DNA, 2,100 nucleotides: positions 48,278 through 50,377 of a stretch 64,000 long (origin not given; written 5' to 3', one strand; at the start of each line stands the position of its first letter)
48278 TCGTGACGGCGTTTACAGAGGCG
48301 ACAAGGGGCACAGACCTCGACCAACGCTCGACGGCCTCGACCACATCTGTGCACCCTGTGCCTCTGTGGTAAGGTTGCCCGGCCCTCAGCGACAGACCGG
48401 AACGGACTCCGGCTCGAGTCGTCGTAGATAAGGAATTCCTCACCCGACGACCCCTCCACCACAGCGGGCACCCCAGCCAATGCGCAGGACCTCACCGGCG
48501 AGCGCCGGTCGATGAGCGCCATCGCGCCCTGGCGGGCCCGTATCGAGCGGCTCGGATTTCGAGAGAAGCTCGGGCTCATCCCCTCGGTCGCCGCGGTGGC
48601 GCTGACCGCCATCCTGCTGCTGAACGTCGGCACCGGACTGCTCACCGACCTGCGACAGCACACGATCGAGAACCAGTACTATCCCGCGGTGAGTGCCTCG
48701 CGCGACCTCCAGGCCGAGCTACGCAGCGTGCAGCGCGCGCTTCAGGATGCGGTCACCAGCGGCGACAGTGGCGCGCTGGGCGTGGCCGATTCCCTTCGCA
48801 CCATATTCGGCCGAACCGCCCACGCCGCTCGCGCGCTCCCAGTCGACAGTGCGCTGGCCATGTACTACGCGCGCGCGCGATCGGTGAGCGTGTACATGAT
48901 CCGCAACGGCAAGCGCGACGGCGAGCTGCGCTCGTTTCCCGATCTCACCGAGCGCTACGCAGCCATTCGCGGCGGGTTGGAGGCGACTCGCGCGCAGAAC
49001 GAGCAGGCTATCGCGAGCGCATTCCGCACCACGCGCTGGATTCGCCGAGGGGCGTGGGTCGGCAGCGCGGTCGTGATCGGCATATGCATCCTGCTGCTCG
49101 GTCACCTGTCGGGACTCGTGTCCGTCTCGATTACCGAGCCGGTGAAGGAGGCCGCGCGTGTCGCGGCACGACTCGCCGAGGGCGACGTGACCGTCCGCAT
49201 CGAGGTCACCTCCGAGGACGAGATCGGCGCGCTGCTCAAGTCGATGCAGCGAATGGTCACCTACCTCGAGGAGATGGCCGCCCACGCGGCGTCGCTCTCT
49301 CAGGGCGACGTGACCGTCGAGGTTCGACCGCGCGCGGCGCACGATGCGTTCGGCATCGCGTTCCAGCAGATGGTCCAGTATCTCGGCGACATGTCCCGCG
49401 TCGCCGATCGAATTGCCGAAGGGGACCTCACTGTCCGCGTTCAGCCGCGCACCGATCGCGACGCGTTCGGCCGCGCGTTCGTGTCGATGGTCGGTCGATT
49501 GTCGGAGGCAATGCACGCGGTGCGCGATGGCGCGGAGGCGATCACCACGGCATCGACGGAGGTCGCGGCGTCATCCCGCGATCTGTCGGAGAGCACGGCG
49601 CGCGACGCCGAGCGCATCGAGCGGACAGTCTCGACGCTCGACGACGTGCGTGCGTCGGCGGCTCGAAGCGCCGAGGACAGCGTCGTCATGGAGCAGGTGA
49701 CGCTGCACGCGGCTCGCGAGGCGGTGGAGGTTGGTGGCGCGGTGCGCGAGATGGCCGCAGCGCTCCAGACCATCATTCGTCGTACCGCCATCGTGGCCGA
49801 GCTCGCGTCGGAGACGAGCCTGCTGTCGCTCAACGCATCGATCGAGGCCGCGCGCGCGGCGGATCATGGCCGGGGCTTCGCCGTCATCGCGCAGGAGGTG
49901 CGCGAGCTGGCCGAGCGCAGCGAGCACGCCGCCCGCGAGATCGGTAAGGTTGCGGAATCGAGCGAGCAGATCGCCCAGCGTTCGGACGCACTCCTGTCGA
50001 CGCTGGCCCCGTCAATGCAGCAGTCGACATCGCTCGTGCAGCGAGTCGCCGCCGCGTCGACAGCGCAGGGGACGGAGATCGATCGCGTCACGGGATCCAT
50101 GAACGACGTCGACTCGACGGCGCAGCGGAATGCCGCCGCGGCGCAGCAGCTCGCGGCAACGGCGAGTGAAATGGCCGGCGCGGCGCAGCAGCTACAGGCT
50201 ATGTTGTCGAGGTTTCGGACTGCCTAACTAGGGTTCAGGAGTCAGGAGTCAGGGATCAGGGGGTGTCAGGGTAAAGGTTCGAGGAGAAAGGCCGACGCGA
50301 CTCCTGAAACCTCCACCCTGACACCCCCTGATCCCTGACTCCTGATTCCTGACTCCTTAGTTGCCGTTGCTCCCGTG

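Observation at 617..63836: The word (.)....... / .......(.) is strongly over-represented, occurs in every reading frame, and forces rare codons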

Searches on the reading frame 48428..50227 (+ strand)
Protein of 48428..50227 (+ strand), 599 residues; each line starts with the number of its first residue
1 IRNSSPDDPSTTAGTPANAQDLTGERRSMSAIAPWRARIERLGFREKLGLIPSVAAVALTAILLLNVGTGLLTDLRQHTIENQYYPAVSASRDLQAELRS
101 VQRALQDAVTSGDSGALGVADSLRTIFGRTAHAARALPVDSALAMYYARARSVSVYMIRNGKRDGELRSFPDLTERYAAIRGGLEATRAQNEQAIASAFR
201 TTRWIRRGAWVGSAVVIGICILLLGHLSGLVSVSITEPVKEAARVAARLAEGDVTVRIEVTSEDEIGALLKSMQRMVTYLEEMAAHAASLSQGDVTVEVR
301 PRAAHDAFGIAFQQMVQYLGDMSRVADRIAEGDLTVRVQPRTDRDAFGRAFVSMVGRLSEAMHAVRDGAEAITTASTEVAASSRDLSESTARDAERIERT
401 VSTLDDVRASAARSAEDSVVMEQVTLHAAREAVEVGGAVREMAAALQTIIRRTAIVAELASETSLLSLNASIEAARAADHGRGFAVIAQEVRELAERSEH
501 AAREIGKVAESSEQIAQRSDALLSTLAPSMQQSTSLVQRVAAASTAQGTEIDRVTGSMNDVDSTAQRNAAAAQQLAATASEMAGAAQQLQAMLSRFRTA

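Call 9: search_protein_families(library=pfam, proteins=[window:48428-50227:+])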
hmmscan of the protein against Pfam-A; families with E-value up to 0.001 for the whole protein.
window:48428-50227:+ (599 aa): 3 families
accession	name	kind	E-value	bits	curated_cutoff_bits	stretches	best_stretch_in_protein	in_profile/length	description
PF00015.26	MCPsignal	-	8.2e-24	84.8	34.6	1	430-583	16-169/172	Methyl-accepting chemotaxis protein (MCP) signalling domain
PF00672.30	HAMP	-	8.3e-16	58.5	25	1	234-282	5-53/53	HAMP domain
PF18947.5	HAMP_2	-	0.00028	21.2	24.3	0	234-269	19-54/67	HAMP domain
